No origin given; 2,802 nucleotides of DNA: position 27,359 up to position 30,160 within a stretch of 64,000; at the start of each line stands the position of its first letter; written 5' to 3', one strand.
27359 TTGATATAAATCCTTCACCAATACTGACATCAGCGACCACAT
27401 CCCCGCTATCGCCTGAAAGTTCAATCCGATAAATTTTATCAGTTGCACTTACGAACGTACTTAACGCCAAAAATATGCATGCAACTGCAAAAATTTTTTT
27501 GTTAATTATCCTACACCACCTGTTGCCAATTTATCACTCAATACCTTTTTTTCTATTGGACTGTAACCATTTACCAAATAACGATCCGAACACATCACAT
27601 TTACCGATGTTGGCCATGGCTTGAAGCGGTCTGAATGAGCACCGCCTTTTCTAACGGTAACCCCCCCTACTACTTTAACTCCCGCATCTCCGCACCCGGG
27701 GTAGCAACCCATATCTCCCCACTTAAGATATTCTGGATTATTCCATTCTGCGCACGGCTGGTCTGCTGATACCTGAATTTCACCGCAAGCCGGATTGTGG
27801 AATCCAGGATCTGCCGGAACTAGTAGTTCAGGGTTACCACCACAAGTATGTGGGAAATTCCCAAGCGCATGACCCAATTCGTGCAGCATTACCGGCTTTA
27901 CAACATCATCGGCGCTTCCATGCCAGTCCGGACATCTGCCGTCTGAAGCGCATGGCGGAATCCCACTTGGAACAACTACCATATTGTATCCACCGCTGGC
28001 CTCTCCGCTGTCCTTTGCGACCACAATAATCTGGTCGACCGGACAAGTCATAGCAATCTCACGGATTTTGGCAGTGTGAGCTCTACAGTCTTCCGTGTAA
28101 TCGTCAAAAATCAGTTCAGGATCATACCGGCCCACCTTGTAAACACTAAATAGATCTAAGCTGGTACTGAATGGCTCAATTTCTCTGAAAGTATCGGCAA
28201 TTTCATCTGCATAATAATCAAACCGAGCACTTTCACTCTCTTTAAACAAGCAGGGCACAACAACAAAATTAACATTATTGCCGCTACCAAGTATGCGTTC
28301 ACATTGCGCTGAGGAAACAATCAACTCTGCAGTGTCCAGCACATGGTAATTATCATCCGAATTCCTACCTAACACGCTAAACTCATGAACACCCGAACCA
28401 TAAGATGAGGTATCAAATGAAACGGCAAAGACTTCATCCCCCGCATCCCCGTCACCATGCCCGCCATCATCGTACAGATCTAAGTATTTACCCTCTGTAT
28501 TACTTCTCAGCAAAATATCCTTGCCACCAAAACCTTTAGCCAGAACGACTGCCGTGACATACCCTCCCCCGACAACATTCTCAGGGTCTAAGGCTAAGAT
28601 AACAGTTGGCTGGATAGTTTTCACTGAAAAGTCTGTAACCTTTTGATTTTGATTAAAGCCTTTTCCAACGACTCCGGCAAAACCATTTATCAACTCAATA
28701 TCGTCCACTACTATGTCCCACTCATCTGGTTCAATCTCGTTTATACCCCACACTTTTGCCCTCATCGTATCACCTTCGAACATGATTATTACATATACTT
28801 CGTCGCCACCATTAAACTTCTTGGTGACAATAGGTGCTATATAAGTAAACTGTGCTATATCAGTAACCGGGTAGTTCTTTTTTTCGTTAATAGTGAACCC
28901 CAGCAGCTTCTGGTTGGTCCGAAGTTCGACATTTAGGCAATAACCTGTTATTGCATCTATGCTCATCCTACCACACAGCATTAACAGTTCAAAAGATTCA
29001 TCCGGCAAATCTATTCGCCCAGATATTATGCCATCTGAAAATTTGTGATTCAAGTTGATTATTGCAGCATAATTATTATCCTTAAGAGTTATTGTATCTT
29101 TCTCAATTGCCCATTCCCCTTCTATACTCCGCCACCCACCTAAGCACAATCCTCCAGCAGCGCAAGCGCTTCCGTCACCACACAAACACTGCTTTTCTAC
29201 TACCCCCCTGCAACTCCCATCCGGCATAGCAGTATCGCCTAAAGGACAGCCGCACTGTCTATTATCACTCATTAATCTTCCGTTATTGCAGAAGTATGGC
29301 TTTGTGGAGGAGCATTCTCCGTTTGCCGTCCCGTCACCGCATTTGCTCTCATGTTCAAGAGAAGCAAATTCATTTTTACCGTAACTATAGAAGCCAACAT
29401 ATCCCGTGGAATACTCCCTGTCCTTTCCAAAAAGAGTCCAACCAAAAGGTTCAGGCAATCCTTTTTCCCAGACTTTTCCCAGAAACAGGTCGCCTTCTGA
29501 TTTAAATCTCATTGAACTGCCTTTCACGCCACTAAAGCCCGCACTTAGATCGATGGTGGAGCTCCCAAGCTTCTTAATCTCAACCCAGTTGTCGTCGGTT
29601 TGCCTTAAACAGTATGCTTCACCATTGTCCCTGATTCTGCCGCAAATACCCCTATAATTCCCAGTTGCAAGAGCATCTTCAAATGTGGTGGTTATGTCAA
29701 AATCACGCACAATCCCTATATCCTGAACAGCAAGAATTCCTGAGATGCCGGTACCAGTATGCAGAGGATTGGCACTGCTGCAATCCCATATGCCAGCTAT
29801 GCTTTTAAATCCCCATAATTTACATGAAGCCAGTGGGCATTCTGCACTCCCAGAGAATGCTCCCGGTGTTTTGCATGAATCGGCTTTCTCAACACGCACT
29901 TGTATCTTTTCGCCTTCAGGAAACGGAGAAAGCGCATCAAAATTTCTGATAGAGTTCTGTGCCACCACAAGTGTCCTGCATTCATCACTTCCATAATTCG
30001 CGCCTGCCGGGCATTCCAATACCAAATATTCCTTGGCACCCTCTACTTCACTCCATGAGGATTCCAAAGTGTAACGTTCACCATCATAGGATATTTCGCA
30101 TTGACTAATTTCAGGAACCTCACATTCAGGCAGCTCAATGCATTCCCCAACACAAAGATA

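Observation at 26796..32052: Secretome operon: membrane protein, 1393-aa Cys-rich metzincin-motif giant, and Cys-rich C-terminally anchored protein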

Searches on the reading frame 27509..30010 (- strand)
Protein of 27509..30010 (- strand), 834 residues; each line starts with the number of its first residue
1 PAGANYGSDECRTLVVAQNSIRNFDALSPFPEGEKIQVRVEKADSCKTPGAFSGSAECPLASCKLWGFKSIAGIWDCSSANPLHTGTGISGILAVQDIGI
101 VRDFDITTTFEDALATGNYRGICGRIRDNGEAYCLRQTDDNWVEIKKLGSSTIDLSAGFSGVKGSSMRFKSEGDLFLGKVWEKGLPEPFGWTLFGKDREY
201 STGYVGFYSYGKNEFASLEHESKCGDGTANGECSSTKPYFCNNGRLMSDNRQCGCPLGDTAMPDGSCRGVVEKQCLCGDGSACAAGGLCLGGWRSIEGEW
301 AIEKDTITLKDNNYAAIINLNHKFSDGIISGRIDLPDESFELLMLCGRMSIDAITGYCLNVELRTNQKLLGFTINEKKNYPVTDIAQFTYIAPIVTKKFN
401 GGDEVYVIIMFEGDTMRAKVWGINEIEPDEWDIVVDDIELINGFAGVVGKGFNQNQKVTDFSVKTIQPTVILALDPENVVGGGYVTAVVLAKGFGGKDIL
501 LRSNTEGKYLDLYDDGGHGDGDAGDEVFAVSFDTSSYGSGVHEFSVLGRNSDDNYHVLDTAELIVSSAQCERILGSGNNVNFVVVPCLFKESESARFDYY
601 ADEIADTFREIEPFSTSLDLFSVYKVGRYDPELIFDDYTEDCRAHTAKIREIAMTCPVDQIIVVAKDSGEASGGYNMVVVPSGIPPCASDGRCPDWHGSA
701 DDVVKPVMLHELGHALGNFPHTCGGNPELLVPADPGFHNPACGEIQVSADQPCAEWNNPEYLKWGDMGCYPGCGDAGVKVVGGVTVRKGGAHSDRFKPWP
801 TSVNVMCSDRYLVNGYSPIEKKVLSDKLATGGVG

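Call 20: search_protein_representatives(protein=window:27509-30010:-)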
Query: 834 residues. Proteins with E-value up to 0.001 (for the whole library): 476; up to 1e-10: 91; up to 1e-30: 5. The best 150 are listed.
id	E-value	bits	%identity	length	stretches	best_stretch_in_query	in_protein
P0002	0.0e+00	1136.6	100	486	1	349-834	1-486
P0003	2.6e-58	214.5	46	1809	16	222-261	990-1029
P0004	5.5e-52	193.6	42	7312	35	222-265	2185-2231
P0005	1.2e-38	149.4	45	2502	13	216-263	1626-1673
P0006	1.9e-34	135.6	46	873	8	221-268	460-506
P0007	1.2e-26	109.8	44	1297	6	223-269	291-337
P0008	4.9e-25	104.4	38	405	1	573-831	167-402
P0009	1.2e-24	103.2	48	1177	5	223-282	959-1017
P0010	1.9e-24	102.5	31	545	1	568-832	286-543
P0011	1.1e-23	100.0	46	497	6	221-268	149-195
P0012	1.7e-23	99.3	45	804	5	221-268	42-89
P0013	3.5e-23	98.3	32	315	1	564-831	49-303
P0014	5.3e-23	97.7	38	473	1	567-828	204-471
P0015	1.6e-22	96.1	43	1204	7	223-282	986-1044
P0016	1.4e-21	93.0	42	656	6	220-267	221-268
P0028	2.1e-18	82.5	38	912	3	178-268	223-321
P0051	7.9e-14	67.3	39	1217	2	215-314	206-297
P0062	9.6e-13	63.8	32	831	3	509-671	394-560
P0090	7.5e-11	57.5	38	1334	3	405-453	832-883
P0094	1.2e-10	56.8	36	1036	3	156-214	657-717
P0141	9.1e-09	50.6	37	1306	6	510-551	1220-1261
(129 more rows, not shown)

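Call 44: search_protein_families(library=pfam, proteins=[P0062, P0094, P0090, P0028, P0003, P0141, P0051], max_evalue=0.01)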
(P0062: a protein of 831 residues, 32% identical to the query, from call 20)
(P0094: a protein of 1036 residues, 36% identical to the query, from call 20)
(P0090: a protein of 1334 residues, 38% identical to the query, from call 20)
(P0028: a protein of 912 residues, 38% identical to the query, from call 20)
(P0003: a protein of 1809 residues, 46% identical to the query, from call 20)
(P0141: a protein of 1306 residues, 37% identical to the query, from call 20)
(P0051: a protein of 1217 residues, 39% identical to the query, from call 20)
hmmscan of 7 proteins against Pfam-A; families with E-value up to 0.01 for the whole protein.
P0062 (831 aa): 1 family
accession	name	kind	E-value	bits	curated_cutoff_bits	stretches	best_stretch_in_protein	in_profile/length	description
PF09471.16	Peptidase_M64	-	9.4e-09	35.3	26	2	544-599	108-166/302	IgA Peptidase M64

P0094 (1036 aa): 1 family
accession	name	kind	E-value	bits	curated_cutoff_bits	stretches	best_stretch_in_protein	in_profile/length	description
PF02585.22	PIG-L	-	3.2e-09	37.8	28.2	1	56-238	2-128/129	GlcNAc-PI de-N-acetylase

P0090 (1334 aa): 1 family
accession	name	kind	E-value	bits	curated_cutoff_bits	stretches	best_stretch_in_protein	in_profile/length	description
PF22237.3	SO2946-like_C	-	0.00092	19.7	27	0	970-1048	35-111/163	SO2946-like, C-terminal domain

P0028 (912 aa): 1 family
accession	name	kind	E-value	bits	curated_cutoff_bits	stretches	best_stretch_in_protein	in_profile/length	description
PF22352.2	K319L-like_PKD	-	0.0053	17.2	27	0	456-500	27-69/84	K319L-like, PKD domain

P0003 (1809 aa): 1 family
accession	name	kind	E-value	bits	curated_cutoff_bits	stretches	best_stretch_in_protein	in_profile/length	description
PF10633.15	NPCBM_assoc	-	4.1e-05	24.1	24.4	1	1653-1706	3-57/78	NPCBM-associated, NEW3 domain of alpha-galactosidase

P0141 (1306 aa): 5 families
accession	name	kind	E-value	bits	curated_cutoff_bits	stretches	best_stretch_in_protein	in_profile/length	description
PF13750.12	Big_3_3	-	7e-24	84.7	27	1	512-584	3-73/157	Bacterial Ig-like domain (group 3)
PF24893.1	DUF7743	-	6.6e-21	74.7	27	2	439-544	1-92/120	Domain of unknown function (DUF7743)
PF23607.1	WZC_N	-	1.3e-06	29.2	27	0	441-467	84-109/110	Tyrosine-protein kinase Wzc, N-terminal domain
PF13754.12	Big_3_4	-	7.1e-06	26.3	27.3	0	511-581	19-90/106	Domain of unknown function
PF19716.4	DUF6211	-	0.0048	17.7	25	0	1040-1083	18-62/92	Family of unknown function (DUF6211)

P0051 (1217 aa): 6 families
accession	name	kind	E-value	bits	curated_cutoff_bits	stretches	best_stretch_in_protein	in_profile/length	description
PF13385.13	Laminin_G_3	-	9.2e-10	39.3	27.6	1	64-209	2-143/151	Concanavalin A-like lectin/glucanases superfamily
PF22352.2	K319L-like_PKD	-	8.6e-09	35.7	27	1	988-1063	2-84/84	K319L-like, PKD domain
PF06439.18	3keto-disac_hyd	-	4.7e-07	30.5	26.8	1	269-431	6-185/187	3-keto-disaccharide hydrolase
PF18911.6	PKD_4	-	8.3e-07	29.4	27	1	981-1059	2-81/85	PKD domain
PF13620.12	CarboxypepD_reg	-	0.0048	17.6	32.3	0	650-717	2-66/82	Carboxypeptidase regulatory-like domain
PF02210.31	Laminin_G_2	-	0.0099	16.8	22.9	0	144-189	51-99/126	Laminin G domain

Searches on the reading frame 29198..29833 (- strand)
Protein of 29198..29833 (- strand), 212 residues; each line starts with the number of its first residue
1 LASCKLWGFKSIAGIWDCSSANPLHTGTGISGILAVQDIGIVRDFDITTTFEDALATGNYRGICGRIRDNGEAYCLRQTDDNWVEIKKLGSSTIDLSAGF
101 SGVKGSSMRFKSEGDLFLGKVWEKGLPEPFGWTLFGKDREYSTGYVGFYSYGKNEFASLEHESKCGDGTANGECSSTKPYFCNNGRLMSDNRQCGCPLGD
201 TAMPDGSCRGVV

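Call 54: predict_structure(alignment_id=A3)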
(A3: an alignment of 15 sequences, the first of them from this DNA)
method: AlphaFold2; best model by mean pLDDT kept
length: 212 residues; sequences in the alignment: 15
mean_pLDDT: 71.3   pTM: 0.64
mean pLDDT of the five models: 71.3, 71.3, 70.8, 70.1, 69.6
residues with pLDDT >= 90: 74; 70-90: 54; 50-70: 22; < 50: 62
segments of 3 or more residues with pLDDT < 50: 1-23, 25-29, 160-166, 168-193
pLDDT, mean of each block of 10 residues (from residue 1): 28 41 45 79 93 86 93 92 91 79 86 96 93 94 92 60 44 41 37 58 69 60
secondary structure, 60 per line:
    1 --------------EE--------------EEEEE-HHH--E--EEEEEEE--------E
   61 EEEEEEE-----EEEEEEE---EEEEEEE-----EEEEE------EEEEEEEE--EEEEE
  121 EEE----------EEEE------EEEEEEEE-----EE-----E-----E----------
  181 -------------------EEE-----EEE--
elements in order: E31-35 E45-51 E60-67 E73-79 E83-89 E95-99 E106-113 E116-123 E134-137 E144-151 E200-202 E208-210

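Call 57: fold_search(model_id=the predicted structure, library=pdb)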
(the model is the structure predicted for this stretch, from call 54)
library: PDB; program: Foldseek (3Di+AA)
matches with E <= 10: 1530; with E <= 0.001: 22
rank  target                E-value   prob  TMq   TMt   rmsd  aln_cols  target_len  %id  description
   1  4b1m_A                1.4e-05  1.00  0.47  0.59   3.9       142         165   13  CARBOHYDRATE BINDING MODULE CBM66 FROM BACILLUS SUBTILIS (released 2012-12-12)
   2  4b1l                  1.8e-05  1.00  0.47  0.60   4.2       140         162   13  CARBOHYDRATE BINDING MODULE CBM66 FROM BACILLUS SUBTILIS (released 2012-12-12)
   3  4azz_A                1.8e-05  1.00  0.47  0.59   5.8       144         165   14  Carbohydrate binding module CBM66 from Bacillus subtilis (released 2012-07-25)
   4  4b1m_C                3.0e-05  1.00  0.50  0.64   2.9       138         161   14  CARBOHYDRATE BINDING MODULE CBM66 FROM BACILLUS SUBTILIS (released 2012-12-12)
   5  4b1m_B                2.2e-04  1.00  0.48  0.60   3.9       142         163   13  CARBOHYDRATE BINDING MODULE CBM66 FROM BACILLUS SUBTILIS (released 2012-12-12)
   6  6ms3_A                4.5e-04  1.00  0.38  0.17   5.1       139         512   14  Crystal structure of the GH43 protein BlXynB mutant (K247S) from Bacillus licheniformis (released 2019-04-17)
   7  6vts_A                5.0e-04  1.00  0.30  0.44  11.1       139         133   12  Crystal structure of G16S human Galectin-7 mutant in complex with lactose (released 2021-08-25)
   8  6ms3_B                5.2e-04  1.00  0.37  0.17   5.2       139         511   12  Crystal structure of the GH43 protein BlXynB mutant (K247S) from Bacillus licheniformis (released 2019-04-17)
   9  3zxf_B                5.2e-04  1.00  0.38  0.53   6.4       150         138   11  High resolution structure of Human Galectin-7 (released 2011-11-30)
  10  6n3r_C                5.8e-04  1.00  0.40  0.58   4.4       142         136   10  Sheep Galectin-11 (LGALS11) complex with galactose (released 2020-05-20)
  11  3d6e_A                6.2e-04  1.00  0.41  0.46   5.6       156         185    9  Crystal structure of the engineered 1,3-1,4-beta-glucanase protein from Bacillus licheniformis (released 2009-05-19)
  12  6n3r_B                6.2e-04  1.00  0.41  0.58   5.4       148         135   10  Sheep Galectin-11 (LGALS11) complex with galactose (released 2020-05-20)
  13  7tkz_A                6.2e-04  1.00  0.31  0.46  11.0       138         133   12  Crystal structure of D94A human Galectin-7 mutant in presence of lactose (released 2023-01-25)
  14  8zdo_a                6.5e-04  1.00  0.44  0.32   9.1       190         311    9  Cryo-EM structure of Mycobacteriophage Douge baseplate (gp13, gp17, gp23, gp16, gp18 and gp20) (released 2025-06-25)
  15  7tkx_B                7.2e-04  1.00  0.30  0.43  10.5       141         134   13  Crystal structure of R14A human Galectin-7 mutant in presence of 4-O-beta-D-Galactopyranosyl-D-glucose (released 2023-01-25)
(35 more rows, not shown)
